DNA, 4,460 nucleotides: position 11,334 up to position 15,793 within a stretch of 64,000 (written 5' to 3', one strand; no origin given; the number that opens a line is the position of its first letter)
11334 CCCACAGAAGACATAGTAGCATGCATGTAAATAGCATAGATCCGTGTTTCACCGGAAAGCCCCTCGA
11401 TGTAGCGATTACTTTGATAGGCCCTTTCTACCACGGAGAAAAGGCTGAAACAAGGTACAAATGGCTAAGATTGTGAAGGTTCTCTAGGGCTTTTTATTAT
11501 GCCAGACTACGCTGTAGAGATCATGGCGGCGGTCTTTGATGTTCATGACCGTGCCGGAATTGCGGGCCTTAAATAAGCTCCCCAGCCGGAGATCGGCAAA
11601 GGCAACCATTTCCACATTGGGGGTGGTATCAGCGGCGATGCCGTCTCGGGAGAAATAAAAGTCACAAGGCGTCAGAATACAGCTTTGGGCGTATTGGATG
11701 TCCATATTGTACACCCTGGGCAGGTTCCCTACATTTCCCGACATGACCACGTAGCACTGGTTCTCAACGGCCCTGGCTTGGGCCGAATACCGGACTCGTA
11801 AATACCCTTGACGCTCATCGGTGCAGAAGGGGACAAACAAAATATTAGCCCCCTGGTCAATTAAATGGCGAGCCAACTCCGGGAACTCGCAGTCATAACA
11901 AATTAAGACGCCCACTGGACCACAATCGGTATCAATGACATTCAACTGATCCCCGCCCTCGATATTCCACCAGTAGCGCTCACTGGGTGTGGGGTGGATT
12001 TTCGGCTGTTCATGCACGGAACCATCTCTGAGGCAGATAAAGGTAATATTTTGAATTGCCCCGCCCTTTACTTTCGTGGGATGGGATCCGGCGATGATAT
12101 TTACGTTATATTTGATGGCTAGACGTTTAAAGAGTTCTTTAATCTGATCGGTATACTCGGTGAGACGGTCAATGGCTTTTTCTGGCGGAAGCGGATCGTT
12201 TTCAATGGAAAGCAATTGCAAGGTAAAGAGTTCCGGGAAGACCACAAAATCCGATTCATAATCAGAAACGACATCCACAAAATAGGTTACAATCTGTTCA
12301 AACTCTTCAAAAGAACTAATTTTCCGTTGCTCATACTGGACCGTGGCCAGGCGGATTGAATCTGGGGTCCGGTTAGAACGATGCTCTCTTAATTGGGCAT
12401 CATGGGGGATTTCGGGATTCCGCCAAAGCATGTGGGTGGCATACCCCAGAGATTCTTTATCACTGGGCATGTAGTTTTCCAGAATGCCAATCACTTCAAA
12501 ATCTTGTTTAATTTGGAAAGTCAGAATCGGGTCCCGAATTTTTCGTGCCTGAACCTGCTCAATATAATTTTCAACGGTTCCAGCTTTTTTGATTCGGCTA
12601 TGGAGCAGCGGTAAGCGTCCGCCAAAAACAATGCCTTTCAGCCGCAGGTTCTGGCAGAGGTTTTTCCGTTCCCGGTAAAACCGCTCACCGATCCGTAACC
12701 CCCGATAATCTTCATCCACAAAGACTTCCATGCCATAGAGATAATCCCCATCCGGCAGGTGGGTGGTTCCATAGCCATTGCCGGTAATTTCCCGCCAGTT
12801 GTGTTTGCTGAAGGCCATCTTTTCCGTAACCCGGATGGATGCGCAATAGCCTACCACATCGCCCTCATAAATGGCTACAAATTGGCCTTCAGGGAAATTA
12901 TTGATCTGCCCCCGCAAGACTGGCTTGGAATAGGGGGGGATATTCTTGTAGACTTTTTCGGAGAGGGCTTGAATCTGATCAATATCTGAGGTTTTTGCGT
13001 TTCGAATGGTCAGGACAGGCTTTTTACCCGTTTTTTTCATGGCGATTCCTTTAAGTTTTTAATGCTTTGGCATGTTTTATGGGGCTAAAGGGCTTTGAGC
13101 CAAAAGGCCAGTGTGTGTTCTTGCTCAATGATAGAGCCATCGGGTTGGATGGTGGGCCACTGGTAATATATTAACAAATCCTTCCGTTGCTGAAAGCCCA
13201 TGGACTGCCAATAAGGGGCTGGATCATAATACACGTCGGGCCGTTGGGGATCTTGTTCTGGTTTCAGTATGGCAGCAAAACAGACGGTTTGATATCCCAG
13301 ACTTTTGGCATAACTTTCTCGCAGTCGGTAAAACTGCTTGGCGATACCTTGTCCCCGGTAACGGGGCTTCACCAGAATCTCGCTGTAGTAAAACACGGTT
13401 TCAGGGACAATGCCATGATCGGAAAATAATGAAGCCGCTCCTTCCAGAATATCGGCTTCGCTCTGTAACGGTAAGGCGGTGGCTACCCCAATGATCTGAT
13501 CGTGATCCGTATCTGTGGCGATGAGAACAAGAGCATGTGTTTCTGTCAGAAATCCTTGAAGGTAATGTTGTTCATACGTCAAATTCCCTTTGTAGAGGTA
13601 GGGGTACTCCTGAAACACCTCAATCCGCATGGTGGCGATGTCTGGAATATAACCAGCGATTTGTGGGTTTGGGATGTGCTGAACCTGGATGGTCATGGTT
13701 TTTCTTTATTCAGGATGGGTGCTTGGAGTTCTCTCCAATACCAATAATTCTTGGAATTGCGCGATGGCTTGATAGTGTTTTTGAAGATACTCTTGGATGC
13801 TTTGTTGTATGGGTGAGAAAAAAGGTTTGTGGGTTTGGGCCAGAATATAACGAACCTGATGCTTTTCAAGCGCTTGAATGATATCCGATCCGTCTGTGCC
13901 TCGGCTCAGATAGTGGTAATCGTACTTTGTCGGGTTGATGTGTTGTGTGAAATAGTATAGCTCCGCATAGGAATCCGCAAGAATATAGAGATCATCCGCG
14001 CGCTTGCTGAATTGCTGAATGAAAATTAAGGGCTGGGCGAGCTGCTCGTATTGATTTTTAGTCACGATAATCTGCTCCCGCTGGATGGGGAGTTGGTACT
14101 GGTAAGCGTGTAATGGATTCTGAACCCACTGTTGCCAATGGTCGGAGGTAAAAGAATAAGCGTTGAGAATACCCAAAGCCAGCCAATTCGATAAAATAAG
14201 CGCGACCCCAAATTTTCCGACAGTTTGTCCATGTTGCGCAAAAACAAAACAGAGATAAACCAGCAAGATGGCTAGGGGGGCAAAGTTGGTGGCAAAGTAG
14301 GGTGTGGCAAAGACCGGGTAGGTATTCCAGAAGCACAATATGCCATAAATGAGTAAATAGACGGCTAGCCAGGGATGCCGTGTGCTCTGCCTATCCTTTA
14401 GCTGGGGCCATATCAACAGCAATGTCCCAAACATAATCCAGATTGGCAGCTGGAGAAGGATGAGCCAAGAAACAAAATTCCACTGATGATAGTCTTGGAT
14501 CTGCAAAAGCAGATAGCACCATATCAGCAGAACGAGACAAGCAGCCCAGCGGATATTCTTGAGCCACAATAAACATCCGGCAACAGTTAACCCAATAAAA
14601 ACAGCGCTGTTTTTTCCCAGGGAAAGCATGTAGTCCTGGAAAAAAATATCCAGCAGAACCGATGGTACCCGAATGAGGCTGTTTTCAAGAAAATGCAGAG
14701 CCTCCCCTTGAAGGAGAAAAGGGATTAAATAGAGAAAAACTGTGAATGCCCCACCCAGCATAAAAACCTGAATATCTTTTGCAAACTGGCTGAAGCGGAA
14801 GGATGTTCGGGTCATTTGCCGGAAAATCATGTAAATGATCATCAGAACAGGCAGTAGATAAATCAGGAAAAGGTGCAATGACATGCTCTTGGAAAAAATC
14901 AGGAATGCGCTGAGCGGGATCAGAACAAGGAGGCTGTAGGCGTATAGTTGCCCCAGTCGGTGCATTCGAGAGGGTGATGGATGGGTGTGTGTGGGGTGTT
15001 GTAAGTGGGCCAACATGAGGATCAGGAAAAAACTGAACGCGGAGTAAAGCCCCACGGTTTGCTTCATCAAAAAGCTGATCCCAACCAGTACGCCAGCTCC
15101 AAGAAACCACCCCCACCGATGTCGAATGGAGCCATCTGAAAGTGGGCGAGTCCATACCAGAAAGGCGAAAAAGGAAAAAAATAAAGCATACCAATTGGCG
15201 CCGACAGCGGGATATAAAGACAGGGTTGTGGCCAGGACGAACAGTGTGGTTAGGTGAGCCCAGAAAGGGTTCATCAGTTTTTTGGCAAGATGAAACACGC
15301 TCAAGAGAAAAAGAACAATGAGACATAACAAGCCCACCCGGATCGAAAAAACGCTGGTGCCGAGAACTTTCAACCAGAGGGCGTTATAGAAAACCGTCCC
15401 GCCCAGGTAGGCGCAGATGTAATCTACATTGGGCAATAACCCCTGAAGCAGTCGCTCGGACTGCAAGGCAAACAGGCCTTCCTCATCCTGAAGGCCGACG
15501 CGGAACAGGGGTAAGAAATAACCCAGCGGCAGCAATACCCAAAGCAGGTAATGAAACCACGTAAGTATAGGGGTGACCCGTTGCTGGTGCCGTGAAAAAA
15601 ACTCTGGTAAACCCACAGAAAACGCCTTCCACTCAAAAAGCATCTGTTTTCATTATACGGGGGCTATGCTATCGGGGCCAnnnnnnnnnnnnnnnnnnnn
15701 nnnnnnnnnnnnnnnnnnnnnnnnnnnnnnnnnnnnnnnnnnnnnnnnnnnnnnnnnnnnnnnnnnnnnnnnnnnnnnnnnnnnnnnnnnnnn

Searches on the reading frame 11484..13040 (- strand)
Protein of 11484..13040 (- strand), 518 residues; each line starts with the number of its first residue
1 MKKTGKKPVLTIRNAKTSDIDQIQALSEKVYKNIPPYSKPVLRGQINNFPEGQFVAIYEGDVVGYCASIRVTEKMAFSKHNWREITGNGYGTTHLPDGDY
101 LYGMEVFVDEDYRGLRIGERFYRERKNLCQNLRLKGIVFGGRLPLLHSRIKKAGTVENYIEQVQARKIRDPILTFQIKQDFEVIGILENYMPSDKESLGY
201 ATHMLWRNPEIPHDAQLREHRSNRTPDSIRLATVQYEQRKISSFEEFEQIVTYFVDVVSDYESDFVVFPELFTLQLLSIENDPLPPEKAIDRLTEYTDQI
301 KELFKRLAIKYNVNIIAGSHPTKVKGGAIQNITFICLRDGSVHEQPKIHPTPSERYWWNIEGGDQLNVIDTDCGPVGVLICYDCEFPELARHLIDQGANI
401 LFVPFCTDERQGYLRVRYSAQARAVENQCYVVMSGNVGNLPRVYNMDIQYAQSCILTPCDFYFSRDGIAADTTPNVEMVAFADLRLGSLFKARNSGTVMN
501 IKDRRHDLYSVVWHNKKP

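Call 52: search_protein_families(library=pfam, proteins=[window:11484-13040:-], max_evalue=0.0001)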
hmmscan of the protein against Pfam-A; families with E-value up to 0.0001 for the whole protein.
window:11484-13040:- (518 aa): 2 families
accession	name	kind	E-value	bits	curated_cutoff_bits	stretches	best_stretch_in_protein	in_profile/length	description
PF00795.27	CN_hydrolase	-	3.7e-26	92.5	23.2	1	230-444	1-211/256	Carbon-nitrogen hydrolase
PF00583.31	Acetyltransf_1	-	8.8e-05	23.2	20.7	0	35-132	17-91/116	Acetyltransferase (GNAT) family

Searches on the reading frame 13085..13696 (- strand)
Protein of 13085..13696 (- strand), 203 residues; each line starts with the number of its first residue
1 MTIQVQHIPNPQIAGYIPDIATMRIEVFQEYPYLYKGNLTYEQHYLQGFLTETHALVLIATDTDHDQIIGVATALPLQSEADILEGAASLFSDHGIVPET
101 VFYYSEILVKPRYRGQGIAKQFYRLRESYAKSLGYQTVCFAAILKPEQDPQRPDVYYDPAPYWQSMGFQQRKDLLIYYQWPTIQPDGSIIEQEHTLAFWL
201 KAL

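Call 52: search_protein_families(library=pfam, proteins=[window:13085-13696:-], max_evalue=0.0001)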
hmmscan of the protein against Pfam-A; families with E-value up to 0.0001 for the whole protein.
window:13085-13696:- (203 aa): 2 families
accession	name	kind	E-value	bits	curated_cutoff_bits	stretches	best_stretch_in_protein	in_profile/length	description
PF00583.31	Acetyltransf_1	-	3.6e-08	34.1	20.7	1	38-146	16-103/116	Acetyltransferase (GNAT) family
PF13508.13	Acetyltransf_7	-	2e-05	25.3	27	1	57-169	5-83/84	Acetyltransferase (GNAT) domain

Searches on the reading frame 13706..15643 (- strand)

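Call 52: search_protein_families(library=pfam, proteins=[window:13706-15643:-], max_evalue=0.0001)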
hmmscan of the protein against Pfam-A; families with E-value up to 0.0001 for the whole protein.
window:13706-15643:- (645 aa): 1 family
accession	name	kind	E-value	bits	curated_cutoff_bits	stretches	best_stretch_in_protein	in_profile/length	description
PF13231.12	PMT_2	-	1.3e-06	29.2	26.1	1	88-212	11-132/160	Dolichyl-phosphate-mannose-protein mannosyltransferase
